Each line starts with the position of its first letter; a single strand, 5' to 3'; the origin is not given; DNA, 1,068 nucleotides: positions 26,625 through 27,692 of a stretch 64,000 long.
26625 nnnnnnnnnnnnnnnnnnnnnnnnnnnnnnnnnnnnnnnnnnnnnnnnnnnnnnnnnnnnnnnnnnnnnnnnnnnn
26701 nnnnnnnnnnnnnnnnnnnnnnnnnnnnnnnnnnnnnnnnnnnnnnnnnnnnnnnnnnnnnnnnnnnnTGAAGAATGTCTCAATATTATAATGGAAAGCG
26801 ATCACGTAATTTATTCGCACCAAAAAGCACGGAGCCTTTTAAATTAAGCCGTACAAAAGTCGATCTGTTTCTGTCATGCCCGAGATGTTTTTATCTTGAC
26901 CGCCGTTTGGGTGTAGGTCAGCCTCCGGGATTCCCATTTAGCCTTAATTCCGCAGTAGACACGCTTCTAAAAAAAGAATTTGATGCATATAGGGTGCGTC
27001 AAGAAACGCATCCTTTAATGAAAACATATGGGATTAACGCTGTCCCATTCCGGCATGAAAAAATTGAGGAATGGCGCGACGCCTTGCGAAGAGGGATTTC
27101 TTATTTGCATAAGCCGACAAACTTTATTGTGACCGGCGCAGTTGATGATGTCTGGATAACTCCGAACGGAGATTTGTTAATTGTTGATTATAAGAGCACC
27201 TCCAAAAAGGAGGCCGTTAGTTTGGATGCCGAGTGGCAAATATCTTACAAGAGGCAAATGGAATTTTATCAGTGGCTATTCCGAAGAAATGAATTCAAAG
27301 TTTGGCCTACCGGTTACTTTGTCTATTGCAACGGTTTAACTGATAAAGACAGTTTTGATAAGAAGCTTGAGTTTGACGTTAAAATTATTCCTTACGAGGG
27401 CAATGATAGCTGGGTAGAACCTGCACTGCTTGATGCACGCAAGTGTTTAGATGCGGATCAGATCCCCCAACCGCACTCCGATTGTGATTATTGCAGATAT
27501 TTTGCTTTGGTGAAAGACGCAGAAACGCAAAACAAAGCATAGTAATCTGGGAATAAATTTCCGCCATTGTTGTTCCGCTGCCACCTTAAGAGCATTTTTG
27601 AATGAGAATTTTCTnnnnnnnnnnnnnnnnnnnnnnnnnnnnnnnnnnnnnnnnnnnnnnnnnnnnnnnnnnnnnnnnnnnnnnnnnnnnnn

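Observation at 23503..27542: SIR2-HerA cassette extended by a translationally coupled KTSC-domain gene and a Cys-cluster PD-(D/E)XK nuclease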

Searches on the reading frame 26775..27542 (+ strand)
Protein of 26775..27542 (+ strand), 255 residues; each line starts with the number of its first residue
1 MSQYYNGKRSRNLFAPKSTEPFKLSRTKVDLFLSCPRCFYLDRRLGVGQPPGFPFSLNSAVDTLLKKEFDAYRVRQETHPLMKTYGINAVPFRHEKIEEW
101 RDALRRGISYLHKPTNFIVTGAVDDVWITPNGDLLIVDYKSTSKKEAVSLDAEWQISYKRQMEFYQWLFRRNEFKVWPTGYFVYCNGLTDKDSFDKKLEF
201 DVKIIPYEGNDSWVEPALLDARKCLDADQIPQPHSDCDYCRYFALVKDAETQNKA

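Call 3: search_protein_families(library=pfam, proteins=[window:26775-27542:+], max_evalue=0.01)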
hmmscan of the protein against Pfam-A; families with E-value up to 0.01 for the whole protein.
window:26775-27542:+ (255 aa): 1 family
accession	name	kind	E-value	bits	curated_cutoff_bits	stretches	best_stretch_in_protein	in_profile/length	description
PF12705.13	PDDEXK_1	-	1.6e-14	54.9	22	1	24-242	2-242/247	PD-(D/E)XK nuclease superfamily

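Call 4: search_protein_families(library=padloc, proteins=[window:26775-27542:+], max_evalue=0.01)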
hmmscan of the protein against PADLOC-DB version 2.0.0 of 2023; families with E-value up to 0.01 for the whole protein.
window:26775-27542:+ (255 aa): 5 families
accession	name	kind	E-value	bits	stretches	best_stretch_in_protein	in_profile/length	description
PDLC01250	Cas4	-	1.3e-06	26.8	1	100-243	50-164/168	"CAS-I,CAS-II,CAS-III,CAS-IV,CAS-V,CAS-VI; acquisition_associated"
PDLC00943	Cas4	-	1.6e-05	23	1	123-243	71-175/180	CRISPR-associated protein Cas4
PDLC01447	Cas4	-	3.4e-05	22.4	1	25-244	6-155/161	"CAS-I,CAS-II,CAS-III,CAS-IV,CAS-V,CAS-VI; acquisition_associated"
PDLC00944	Cas4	-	5.9e-05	21.3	1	116-245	65-175/177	Cas4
PDLC02087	Cas4b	-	0.00026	19.2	1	94-185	44-134/189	-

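Call 9: find_homologous_proteins(query=window:26775-27542:+, max_evalue=0.00001)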
Query window:26775-27542:+ (255 aa): 8000 proteins with E <= 0.00001 among 8000 candidates; the best 120 are listed.
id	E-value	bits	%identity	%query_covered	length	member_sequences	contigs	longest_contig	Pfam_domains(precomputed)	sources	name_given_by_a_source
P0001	1.6e-176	603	100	100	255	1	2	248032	PF12705.14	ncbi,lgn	-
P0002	1.3e-137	476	77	98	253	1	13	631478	PF12705.14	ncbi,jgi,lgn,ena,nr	ncbi:MAG TPA: hypothetical protein DCX03_03045 [Bacteroidales bacterium]|nr:hypothetical protein [Ba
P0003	3.5e-137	474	77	98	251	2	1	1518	PF12705.14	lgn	-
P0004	1.8e-136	472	76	99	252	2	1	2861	PF12705.14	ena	-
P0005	2.5e-135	468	76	100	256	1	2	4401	PF12705.14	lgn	-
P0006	5.3e-131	454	71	99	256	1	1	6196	PF12705.14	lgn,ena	-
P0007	3.0e-130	452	78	93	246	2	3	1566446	PF12705.14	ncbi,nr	ncbi:MAG: PD-(D/E)XK nuclease family protein [Candidatus Omnitrophica bacterium]|nr:PD-(D/E)XK nucle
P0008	5.2e-129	447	73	98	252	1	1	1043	PF12705.14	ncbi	-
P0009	9.9e-129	447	75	95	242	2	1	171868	PF12705.14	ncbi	ncbi:MAG: PD-(D/E)XK nuclease family protein [Candidatus Omnitrophota bacterium]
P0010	1.5e-128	446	71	100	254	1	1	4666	PF12705.14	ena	-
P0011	4.2e-128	445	73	98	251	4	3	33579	PF12705.14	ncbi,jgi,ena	-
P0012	6.7e-127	441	71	97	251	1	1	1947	PF12705.14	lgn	-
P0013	5.3e-126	438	70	100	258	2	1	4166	PF12705.14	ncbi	-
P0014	5.3e-126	438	69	99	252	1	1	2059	PF12705.14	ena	-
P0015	1.9e-125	436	70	98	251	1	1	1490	PF12705.14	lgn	-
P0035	2.3e-123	429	68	98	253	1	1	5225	PF12705.14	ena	-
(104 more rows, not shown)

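Call 11: find_related_loci(query=A1, collection=genome_contigs, flank=8000)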
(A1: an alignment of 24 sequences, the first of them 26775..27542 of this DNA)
Query A1 (255 aa) in genome_contigs; peptide patterns used: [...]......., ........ (x = any residue, [..] = any of these).
600 stretches matched a pattern (row limit reached: there are more); 579 encode a relative of the query (tblastn E <= 1e-3); the best 80 are kept; 80 distinct loci.
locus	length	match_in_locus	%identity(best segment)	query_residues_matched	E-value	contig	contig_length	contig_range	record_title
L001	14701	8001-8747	70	1-249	2e-124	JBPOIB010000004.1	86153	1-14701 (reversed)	MAG: Candidatus Moraniibacteriota bacterium isolate MAG_655 c_000000434169, whole genome shotgun sequence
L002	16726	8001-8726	70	1-242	3e-123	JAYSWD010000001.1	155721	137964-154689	MAG: Candidatus Omnitrophota bacterium isolate GFS_12873 GFS_12873_0, whole genome shotgun sequence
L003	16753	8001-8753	68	1-251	1e-123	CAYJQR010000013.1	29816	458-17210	MAG TPA_asm: uncultured Planctomycetia bacterium isolate ERP125453_co1_458 genome assembly, contig: NODE_1309_length_298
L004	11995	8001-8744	69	1-249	3e-122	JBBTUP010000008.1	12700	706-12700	MAG: Patescibacteria group bacterium isolate H41-bin126_1 H41_bin126_1_000000000008, whole genome shotgun sequence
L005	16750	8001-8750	66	1-250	3e-121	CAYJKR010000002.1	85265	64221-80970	MAG TPA_asm: uncultured Gammaproteobacteria bacterium isolate ERP124720_co1_117 genome assembly, contig: NODE_401_length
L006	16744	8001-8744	67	1-248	4e-121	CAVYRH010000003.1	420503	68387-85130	MAG: uncultured proteobacterium isolate MFD05512.bin.1.167 genome assembly, contig: contig_16314, whole genome shotgun s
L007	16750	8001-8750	66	1-250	7e-120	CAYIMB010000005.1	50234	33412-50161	MAG TPA_asm: uncultured Gammaproteobacteria bacterium isolate ERP119705_co25_35 genome assembly, contig: NODE_214_length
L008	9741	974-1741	66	1-250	9e-120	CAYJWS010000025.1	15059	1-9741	MAG TPA_asm: uncultured Gammaproteobacteria bacterium isolate ERP125453_co1_494 genome assembly, contig: NODE_4128_lengt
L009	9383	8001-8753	66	1-252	2e-119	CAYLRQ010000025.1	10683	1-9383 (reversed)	MAG TPA_asm: uncultured archaeon isolate binchicken_co355_191 genome assembly, contig: NODE_4304_length_10683_cov_12.605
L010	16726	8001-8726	67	1-242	3e-119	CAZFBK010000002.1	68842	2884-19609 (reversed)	MAG TPA_asm: uncultured Gammaproteobacteria bacterium isolate SRP286056_co1_112 genome assembly, contig: NODE_347_length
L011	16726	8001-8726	68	1-242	6e-119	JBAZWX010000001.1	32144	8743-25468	MAG: Candidatus Paceibacterota bacterium isolate SO_2017_GW1_42 NODE_6033_length_32144_cov_0.916669_OW334_2017, whole ge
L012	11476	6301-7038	67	1-246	4e-119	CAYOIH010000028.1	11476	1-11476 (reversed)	MAG TPA_asm: uncultured Candidatus Saccharibacteria bacterium isolate SRP178699_co1_594 genome assembly, contig: NODE_76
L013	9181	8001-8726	66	1-242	1e-118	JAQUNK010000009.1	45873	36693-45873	MAG: Candidatus Omnitrophota bacterium isolate STD1_176 NODE_1532_length_45873_cov_16.656189_Sandtown_D1, whole genome s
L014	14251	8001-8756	65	1-252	2e-118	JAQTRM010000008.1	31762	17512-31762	MAG: Candidatus Omnitrophota bacterium isolate STB_163 NODE_2967_length_31762_cov_11.199684_Sandtown_B, whole genome sho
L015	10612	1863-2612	64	1-250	5e-118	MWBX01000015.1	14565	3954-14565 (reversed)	MAG: Parcubacteria group bacterium ADurb.Bin247 BWY34_contig000015, whole genome shotgun sequence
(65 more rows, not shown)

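Call 15: find_encoding_contigs(protein=P0001, flank=10000, max_places=4)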
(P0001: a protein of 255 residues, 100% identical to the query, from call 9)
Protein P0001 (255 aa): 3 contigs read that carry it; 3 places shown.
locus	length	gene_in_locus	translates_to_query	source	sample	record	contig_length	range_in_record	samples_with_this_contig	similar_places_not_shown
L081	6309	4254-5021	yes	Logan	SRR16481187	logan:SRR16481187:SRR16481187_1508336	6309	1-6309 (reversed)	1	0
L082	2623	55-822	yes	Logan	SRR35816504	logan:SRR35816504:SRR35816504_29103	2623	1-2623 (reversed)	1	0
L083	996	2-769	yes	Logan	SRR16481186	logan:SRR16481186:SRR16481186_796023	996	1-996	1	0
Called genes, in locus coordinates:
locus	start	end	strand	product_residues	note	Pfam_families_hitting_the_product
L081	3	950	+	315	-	?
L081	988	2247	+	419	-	PF13289:SIR2_2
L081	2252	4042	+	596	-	PF01580:FtsK_SpoIIIE (faint), PF12846:AAA_10 (faint), PF01935:DUF87, PF10412:TrwB_AAD_bind (weak), PF05872:HerA_C (weak)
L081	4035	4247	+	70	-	PF13619:KTSC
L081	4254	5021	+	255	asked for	PF12705:PDDEXK_1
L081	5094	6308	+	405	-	?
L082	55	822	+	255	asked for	PF12705:PDDEXK_1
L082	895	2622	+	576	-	?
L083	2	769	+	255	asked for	PF12705:PDDEXK_1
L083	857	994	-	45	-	?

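Call 16: find_encoding_contigs(protein=P0002, flank=8000, max_places=4)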
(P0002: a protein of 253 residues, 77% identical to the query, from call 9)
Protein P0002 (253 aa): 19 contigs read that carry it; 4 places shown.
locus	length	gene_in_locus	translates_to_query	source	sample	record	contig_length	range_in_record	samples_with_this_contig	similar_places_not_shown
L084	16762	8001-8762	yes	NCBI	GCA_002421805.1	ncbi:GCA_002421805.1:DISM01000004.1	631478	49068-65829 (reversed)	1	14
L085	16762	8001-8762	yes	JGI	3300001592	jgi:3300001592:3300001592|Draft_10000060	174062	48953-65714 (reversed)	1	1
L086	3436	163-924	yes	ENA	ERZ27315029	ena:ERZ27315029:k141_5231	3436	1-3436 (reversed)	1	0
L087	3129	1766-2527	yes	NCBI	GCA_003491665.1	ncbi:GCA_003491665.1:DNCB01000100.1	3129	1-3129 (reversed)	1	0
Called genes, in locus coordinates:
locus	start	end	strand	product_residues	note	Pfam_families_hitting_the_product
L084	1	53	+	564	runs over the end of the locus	-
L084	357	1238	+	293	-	-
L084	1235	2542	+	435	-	PF00753:Lactamase_B (weak), PF13483:Lactamase_B_3, PF12706:Lactamase_B_2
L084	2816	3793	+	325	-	PF01555:N6_N4_Mtase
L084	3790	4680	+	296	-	-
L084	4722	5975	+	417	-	PF13289:SIR2_2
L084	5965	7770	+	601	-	PF01580:FtsK_SpoIIIE (faint), PF01935:DUF87, PF10412:TrwB_AAD_bind (faint), PF05872:HerA_C (weak)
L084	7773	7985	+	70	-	PF13619:KTSC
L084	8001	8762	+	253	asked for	PF12705:PDDEXK_1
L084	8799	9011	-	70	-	PF13560:HTH_31, PF12844:HTH_19, PF13443:HTH_26, PF01381:HTH_3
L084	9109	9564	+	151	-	-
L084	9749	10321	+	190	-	PF00239:Resolvase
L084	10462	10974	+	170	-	-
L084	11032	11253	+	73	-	PF01807:Zn_ribbon_DnaG (weak)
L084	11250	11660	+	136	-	-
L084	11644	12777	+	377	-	PF03796:DnaB_C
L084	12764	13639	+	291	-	-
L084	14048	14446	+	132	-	-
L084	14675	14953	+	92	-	-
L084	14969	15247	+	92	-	-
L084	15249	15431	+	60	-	-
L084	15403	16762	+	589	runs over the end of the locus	PF00239:Resolvase, PF07508:Recombinase, PF13408:Zn_ribbon_recom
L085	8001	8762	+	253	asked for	PF12705:PDDEXK_1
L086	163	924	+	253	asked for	PF12705:PDDEXK_1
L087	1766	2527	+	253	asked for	PF12705:PDDEXK_1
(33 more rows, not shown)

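Call 17: find_encoding_contigs(protein=P0007, flank=8000, max_places=3)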
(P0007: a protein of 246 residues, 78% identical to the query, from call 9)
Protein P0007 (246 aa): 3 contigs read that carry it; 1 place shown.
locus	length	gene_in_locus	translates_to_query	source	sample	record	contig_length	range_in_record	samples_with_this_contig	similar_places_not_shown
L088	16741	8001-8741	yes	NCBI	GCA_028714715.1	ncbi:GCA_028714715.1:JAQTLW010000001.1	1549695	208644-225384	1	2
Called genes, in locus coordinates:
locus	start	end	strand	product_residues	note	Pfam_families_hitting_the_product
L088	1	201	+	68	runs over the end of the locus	PF13560:HTH_31, PF12844:HTH_19, PF13443:HTH_26 (weak), PF01381:HTH_3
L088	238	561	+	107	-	-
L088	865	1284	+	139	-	PF03852:Vsr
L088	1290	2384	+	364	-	PF00145:DNA_methylase, PF03602:Cons_hypoth95 (faint), PF05175:MTS (weak), PF09445:Methyltransf_15 (weak), PF13847:Methyltransf_31 (faint)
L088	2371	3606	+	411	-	PF00145:DNA_methylase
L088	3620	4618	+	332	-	PF13391:HNH_2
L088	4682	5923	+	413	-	PF13289:SIR2_2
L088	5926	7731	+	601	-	PF01580:FtsK_SpoIIIE (faint), PF01935:DUF87, PF05872:HerA_C (weak)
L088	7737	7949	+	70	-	PF13619:KTSC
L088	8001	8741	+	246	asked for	PF12705:PDDEXK_1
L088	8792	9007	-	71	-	PF13560:HTH_31, PF12844:HTH_19, PF13443:HTH_26, PF01381:HTH_3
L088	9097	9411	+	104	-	PF01844:HNH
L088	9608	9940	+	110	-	-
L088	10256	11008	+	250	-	PF01308:Chlam_OMP (faint)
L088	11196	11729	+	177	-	PF00239:Resolvase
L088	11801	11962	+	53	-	-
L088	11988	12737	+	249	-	PF04402:SIMPL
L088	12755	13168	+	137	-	-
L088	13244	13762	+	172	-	PF13411:MerR_1, PF00376:MerR (weak)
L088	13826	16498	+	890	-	PF22548:AEP-TOTE, PF27228:MTBMA_p00010_2nd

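Call 43: search_solved_structures(query=A1, max_evalue=0.1, show_alignments=1)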
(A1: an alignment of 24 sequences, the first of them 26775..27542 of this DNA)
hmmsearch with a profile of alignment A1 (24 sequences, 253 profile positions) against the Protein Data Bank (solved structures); distinct sequences matched with E-value up to 0.1: 3.
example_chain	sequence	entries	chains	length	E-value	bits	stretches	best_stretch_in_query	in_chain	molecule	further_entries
7uy8_B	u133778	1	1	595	0.025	17.1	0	176-236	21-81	DNA polymerase alpha subunit B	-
5yj6_A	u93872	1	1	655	0.061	15.9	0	152-170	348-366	Dockerin type I repeat-containing protein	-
1l1y_A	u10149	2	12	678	0.072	15.6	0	152-170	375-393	cellobiohydrolase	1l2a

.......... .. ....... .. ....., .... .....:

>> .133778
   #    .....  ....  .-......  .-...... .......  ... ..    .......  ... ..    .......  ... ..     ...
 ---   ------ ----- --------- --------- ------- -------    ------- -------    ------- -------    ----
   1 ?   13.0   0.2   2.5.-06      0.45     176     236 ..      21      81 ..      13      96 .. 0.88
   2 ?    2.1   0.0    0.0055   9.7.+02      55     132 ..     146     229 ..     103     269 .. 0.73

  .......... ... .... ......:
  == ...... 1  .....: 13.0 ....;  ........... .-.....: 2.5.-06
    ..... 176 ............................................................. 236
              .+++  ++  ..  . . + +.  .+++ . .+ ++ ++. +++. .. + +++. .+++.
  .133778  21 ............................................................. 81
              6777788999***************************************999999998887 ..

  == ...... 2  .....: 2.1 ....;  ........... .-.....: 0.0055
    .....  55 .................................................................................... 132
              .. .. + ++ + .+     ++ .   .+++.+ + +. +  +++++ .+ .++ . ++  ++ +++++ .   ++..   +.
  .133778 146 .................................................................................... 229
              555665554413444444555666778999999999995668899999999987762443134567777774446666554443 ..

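Call 47: search_protein_families(library=ncbifam, proteins=[window:26775-27542:+], max_evalue=0.001)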
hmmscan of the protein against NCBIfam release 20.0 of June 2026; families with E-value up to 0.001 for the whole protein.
window:26775-27542:+ (255 aa): 1 family
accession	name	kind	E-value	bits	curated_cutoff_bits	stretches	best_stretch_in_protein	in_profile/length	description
TIGR00372.1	cas4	equivalog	5.9e-05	23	65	1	123-243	71-175/180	CRISPR-associated protein Cas4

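Call 48: search_protein_families(library=phrogs, proteins=[window:26775-27542:+], max_evalue=0.001)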
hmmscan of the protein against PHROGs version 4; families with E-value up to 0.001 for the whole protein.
window:26775-27542:+ (255 aa): 2 families
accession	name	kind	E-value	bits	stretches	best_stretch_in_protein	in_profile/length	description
phrog_31195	-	unknown function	1.7e-16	61.4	1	23-242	5-220/232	-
phrog_1706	-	DNA, RNA and nucleotide metabolism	4.5e-07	30.6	1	116-251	119-247/293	CRISPR/Cas system associated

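Call 69: search_protein_families(library=pfam, alignment_id=A6, max_evalue=0.001)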
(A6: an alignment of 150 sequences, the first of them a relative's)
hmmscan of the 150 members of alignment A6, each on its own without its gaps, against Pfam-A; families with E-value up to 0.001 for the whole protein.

A. member 1, L001:6496-7992:+ (498 aa): 1 family
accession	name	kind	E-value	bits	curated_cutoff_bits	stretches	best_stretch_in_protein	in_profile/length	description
PF00078.32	RVT_1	-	1.2e-13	51.7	29.6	1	102-295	24-193/205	Reverse transcriptase (RNA-dependent DNA polymerase)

B. families by the number of members that match (of 150 scanned): 189 families (the first 25 are shown)
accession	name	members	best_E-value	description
PF01580.24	FtsK_SpoIIIE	4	2.2e-57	FtsK/SpoIIIE family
PF00160.26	Pro_isomerase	4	5.8e-46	Cyclophilin type peptidyl-prolyl cis-trans isomerase/CLD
PF13354.11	Beta-lactamase2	3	5.1e-57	Beta-lactamase enzyme family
PF01161.25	PBP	3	1e-41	Phosphatidylethanolamine-binding protein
PF00768.25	Peptidase_S11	3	1.2e-40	D-alanyl-D-alanine carboxypeptidase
PF13175.12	AAA_15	3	8.9e-39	AAA ATPase domain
PF00535.33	Glycos_transf_2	3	2.2e-34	Glycosyl transferase family 2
PF09397.16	FtsK_gamma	3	4.1e-28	Ftsk gamma domain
PF13304.12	AAA_21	3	6.6e-21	AAA domain, putative AbiEii toxin, Type IV TA system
PF11398.14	DUF2813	3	3.7e-16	Protein of unknown function (DUF2813)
PF20469.4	OLD-like_TOPRIM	3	6.8e-16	Overcoming lysogenization defect protein-like, TOPRIM domain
PF10111.15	Glyco_tranf_2_2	3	4.9e-14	Glycosyltransferase like family 2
PF02463.25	SMC_N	3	1.7e-11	RecF/RecN/SMC N terminal domain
PF13401.12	AAA_22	3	4.2e-09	AAA domain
PF01863.23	YgjP-like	2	2.7e-64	YgjP-like, metallopeptidase domain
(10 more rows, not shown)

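Call 71: find_encoding_contigs(protein=P0009, flank=7000, max_places=2)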
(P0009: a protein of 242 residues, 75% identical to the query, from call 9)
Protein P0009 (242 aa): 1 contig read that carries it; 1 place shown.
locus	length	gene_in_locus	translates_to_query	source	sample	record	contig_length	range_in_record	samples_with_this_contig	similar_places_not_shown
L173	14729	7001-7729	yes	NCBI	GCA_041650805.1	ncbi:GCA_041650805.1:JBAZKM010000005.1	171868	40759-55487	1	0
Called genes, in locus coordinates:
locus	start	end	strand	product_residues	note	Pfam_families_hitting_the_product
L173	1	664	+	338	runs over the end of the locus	PF08843:AbiEii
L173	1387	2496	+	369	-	PF13651:EcoRI_methylase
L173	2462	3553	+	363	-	PF03235:GmrSD_N, PF01844:HNH, PF14279:HNH_5 (weak)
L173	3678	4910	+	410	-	PF13289:SIR2_2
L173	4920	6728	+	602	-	PF01580:FtsK_SpoIIIE (faint), PF01935:DUF87, PF10412:TrwB_AAD_bind (faint), PF05872:HerA_C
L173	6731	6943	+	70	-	PF13619:KTSC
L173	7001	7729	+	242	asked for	PF12705:PDDEXK_1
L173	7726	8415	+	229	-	-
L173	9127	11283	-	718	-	PF13091:PLDc_2, PF07894:SACK1, PF13091:PLDc_2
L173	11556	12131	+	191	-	PF02525:Flavodoxin_2, PF03358:FMN_red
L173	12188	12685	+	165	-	PF01625:PMSR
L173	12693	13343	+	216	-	PF07998:Peptidase_M54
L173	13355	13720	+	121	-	-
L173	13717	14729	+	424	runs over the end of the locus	PF05977:MFS_3, PF07690:MFS_1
